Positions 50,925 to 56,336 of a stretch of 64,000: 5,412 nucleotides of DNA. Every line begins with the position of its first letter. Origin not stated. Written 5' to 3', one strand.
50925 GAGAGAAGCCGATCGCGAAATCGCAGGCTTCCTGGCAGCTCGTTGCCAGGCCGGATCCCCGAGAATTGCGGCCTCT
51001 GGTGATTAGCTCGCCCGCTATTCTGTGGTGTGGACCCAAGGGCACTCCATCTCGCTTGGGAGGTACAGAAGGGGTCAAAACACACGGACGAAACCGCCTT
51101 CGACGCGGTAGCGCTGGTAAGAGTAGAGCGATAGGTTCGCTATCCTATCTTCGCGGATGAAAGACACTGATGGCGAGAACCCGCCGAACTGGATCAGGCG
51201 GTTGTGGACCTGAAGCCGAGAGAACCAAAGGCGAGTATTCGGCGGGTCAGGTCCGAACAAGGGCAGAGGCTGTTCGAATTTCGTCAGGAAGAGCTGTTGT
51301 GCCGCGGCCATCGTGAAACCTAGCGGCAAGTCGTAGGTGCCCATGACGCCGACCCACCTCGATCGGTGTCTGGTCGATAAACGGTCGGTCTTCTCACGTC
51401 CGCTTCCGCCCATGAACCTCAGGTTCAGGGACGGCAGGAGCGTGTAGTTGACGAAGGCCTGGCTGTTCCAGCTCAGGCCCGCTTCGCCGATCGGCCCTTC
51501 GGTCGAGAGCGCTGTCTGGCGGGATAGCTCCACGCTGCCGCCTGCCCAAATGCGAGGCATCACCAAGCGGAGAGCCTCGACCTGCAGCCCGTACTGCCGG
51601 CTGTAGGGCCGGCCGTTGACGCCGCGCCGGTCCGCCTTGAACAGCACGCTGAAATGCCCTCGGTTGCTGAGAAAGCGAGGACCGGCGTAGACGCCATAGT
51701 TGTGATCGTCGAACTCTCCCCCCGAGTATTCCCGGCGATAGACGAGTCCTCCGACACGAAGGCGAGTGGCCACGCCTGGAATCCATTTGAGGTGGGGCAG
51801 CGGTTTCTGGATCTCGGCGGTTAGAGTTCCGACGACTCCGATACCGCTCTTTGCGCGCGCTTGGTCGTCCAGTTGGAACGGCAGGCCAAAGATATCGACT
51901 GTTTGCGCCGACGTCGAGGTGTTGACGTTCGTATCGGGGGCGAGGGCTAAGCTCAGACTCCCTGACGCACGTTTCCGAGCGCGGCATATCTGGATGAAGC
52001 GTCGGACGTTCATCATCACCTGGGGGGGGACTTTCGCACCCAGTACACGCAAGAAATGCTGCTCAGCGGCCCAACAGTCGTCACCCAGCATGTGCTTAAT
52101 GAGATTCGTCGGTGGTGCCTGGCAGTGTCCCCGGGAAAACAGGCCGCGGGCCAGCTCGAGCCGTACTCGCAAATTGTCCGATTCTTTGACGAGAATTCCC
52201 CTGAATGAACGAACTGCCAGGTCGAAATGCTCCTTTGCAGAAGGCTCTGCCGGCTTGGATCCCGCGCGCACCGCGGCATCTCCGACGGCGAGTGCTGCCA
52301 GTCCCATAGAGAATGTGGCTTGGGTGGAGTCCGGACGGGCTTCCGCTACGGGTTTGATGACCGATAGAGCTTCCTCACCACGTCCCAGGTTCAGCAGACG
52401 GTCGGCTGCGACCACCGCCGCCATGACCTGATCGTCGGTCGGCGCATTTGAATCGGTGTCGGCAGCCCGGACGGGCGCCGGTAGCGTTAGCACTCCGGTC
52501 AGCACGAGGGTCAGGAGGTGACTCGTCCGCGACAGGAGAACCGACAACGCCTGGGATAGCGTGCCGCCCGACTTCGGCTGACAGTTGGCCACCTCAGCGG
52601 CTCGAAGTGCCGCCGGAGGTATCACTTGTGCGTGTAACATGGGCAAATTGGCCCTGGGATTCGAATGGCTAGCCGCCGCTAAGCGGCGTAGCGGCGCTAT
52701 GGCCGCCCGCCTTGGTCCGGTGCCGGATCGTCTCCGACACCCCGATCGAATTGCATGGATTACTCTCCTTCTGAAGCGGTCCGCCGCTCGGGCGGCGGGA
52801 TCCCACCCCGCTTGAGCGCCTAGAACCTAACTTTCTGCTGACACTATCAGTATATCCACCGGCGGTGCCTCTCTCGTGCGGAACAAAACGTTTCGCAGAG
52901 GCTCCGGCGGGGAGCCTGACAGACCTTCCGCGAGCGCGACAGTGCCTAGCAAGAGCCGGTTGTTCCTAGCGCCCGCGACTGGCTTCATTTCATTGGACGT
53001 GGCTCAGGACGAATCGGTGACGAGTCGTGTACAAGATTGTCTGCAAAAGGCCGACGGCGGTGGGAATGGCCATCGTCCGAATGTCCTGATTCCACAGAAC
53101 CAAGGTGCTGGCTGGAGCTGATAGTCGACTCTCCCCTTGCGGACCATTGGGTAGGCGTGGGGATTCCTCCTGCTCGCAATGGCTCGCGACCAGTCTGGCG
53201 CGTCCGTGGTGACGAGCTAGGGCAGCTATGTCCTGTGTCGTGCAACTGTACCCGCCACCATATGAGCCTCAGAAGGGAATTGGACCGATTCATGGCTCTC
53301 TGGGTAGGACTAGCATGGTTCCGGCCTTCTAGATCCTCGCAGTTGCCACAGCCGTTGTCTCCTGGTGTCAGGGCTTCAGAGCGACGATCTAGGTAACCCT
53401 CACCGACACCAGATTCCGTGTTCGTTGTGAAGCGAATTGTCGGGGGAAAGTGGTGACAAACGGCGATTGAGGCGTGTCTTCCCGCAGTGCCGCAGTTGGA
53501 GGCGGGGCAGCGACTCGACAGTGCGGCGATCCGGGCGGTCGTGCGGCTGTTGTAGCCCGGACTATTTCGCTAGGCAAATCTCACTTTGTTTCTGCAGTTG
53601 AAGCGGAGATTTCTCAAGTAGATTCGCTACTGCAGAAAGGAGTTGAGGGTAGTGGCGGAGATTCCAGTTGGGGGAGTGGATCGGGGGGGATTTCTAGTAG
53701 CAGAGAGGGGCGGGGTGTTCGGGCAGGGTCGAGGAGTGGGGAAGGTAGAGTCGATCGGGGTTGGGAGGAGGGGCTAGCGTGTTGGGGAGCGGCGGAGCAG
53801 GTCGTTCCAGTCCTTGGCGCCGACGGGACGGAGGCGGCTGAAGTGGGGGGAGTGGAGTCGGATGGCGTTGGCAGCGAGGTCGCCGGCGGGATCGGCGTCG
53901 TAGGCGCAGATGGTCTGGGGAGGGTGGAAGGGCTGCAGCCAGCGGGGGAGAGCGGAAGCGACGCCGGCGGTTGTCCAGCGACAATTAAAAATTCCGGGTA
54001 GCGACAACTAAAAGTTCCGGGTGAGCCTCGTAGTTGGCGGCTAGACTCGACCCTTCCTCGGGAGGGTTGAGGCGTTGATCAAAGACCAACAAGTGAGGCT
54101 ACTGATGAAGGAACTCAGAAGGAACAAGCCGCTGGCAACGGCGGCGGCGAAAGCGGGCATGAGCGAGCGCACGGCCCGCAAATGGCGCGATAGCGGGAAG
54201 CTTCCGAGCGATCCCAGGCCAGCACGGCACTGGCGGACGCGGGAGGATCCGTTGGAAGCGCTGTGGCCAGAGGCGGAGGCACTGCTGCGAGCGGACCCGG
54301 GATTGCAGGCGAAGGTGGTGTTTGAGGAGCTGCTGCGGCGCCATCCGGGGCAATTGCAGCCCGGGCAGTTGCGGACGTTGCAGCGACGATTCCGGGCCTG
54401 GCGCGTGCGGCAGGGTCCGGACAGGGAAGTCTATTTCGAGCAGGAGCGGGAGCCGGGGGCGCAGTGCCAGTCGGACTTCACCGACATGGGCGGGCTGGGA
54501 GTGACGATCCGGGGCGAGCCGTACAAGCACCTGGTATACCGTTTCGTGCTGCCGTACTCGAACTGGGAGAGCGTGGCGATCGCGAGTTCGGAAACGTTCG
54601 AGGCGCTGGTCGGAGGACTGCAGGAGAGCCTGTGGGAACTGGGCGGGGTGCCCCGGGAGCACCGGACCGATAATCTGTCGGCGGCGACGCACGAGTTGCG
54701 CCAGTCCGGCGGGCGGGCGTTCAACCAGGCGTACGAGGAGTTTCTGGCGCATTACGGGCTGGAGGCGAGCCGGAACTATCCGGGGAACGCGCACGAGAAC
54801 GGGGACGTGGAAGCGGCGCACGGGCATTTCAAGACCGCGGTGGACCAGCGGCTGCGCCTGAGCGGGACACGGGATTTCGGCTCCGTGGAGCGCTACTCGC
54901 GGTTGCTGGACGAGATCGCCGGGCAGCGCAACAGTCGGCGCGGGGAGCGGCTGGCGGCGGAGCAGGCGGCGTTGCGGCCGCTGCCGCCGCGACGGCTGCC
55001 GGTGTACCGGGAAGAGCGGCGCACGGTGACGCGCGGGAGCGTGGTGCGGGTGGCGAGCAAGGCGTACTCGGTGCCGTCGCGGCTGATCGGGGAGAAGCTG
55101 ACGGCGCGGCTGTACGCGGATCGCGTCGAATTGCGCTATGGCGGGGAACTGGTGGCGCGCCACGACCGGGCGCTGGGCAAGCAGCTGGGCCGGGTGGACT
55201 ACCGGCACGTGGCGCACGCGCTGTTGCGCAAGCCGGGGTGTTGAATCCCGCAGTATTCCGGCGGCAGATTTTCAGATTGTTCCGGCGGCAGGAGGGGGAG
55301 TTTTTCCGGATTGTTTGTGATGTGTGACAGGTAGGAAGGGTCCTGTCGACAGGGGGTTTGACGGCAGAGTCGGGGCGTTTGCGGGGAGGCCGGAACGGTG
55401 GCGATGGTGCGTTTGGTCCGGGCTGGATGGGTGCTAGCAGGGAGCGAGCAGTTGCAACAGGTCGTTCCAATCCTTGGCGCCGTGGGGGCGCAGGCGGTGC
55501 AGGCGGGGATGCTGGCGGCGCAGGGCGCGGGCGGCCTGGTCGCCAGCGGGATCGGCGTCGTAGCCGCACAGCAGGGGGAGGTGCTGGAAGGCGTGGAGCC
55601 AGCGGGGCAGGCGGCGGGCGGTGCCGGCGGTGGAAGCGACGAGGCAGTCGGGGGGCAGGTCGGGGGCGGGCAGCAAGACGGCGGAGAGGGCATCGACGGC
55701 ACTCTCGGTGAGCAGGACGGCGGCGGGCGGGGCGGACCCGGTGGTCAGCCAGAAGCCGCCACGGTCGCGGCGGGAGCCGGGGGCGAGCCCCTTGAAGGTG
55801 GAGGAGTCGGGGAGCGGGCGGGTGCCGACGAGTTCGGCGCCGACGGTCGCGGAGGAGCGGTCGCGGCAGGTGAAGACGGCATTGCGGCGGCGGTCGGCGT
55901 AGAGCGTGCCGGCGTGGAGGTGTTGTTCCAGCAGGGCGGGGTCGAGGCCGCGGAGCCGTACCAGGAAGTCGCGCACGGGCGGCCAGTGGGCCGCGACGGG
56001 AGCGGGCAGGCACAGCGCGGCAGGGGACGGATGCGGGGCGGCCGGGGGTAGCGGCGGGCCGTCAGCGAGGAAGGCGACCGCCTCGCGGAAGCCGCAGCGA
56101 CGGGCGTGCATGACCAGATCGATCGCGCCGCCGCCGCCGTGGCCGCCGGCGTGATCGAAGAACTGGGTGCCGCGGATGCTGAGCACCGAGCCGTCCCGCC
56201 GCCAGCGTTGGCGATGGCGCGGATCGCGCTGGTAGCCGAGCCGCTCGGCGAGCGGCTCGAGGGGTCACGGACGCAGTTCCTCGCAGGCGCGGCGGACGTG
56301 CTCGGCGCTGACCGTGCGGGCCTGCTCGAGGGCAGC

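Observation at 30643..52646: Slam-like translocon with two ~150-kDa repeat-bearing TbpB-fold lipoproteins: candidate new class of Slam-dependent surface lipoproteins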

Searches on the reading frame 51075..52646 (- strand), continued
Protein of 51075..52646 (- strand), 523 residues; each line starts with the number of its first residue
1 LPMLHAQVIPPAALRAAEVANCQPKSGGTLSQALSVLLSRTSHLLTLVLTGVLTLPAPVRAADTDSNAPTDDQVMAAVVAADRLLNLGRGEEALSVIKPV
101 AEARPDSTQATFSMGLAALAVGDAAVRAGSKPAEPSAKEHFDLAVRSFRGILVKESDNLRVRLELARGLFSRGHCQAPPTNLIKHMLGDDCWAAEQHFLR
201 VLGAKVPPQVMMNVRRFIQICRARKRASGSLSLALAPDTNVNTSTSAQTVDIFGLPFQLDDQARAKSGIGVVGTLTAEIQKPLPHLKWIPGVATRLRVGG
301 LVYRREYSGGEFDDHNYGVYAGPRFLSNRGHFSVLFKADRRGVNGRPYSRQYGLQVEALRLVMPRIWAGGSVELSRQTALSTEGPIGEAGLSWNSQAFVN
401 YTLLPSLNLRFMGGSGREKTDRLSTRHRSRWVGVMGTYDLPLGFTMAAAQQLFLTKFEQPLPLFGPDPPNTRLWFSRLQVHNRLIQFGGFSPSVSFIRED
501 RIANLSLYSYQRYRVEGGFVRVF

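Call 84: search_protein_families(library=pfam, alignment_id=A3, max_evalue=0.001)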
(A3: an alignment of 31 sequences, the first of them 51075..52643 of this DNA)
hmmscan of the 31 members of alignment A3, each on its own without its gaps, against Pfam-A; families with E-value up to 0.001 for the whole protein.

A. member 1, window:51075-52643:- (522 aa): 1 family
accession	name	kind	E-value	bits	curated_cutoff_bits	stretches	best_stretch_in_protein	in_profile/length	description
PF04575.19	SlipAM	-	6.7e-06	26.3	22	1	234-514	9-280/288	Surface lipoprotein assembly modifier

B. families by the number of members that match (of 31 scanned): 21 families
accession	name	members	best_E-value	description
PF04575.19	SlipAM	31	3.4e-25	Surface lipoprotein assembly modifier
PF24575.1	TPR_Slam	27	1.1e-11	Surface lipoprotein assembly modifier, N-terminal TPR repeats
PF13432.12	TPR_16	23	1e-14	Tetratricopeptide repeat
PF14559.12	TPR_19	23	6e-14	Tetratricopeptide repeat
PF13428.12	TPR_14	15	3e-10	Tetratricopeptide repeat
PF07719.23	TPR_2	7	3.1e-09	Tetratricopeptide repeat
PF13174.12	TPR_6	6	3e-06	Tetratricopeptide repeat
PF11059.14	DUF2860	5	1.2e-06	Protein of unknown function (DUF2860)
PF23914.1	TPR_CcmH_CycH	5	1.3e-06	Cytochrome c-type biogenesis protein H TPR domain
PF00515.34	TPR_1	5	1.4e-06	Tetratricopeptide repeat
PF13181.12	TPR_8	4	4.5e-06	Tetratricopeptide repeat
PF13424.12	TPR_12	4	1.1e-05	Tetratricopeptide repeat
PF12895.13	ANAPC3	4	2.1e-05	Anaphase-promoting complex, cyclosome, subunit 3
PF13176.12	TPR_7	4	9.4e-05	Tetratricopeptide repeat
PF13414.12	TPR_11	2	1.1e-06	TPR repeat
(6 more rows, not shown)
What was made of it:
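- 51957..52445 (-): Periplasmic N-terminal TPR-like helical domain of the Slam, about residues 68-230. 27 of 31 relatives hit PF24575, call 84.
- On Slam / T11SS outer-membrane protein (Pfam PF04575 SlipAM, DUF560): 31 of 31 relatives hit, best E 3.4e-25 (call 84).
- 31 of 31 aligned relatives hit SlipAM and 27 of 31 hit TPR_Slam (call 84).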

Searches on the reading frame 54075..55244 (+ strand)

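Call 20: search_protein_families(library=pfam, proteins=[window:54075-55244:+], max_evalue=0.01)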
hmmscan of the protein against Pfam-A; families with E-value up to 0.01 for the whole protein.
window:54075-55244:+ (389 aa): 4 families
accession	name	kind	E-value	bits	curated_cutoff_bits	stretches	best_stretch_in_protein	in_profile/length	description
PF22483.2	Mu-transpos_C_2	-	1.4e-18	66.8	27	1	303-370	1-68/73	Mu transposase, C-terminal domain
PF00665.32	rve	-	1.5e-07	32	32.6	1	125-238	2-101/102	Integrase core domain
PF12728.13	HTH_17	-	0.00015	22.4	27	1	23-62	7-45/51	Helix-turn-helix domain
PF00376.29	MerR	-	0.0096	16.2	28.2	0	23-52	5-34/38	MerR family regulatory protein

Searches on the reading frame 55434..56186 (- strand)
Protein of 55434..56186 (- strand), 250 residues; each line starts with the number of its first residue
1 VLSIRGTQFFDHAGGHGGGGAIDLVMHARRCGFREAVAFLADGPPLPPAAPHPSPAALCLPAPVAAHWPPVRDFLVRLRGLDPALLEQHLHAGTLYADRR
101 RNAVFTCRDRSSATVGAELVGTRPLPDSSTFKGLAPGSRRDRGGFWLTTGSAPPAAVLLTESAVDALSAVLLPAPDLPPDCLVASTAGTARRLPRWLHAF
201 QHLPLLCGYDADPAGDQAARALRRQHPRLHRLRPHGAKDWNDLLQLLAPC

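Call 61: search_protein_families(library=pfam, proteins=[window:55434-56186:-], max_evalue=0.001)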
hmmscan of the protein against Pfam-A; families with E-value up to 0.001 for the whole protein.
window:55434-56186:- (250 aa): 2 families
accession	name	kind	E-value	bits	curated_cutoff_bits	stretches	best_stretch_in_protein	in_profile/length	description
PF13154.11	DUF3991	-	1.6e-08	35.3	24.5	1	74-140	2-63/74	Protein of unknown function (DUF3991)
PF13155.12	Toprim_2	-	1.5e-06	28.9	22.1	1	159-244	2-88/88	Toprim-like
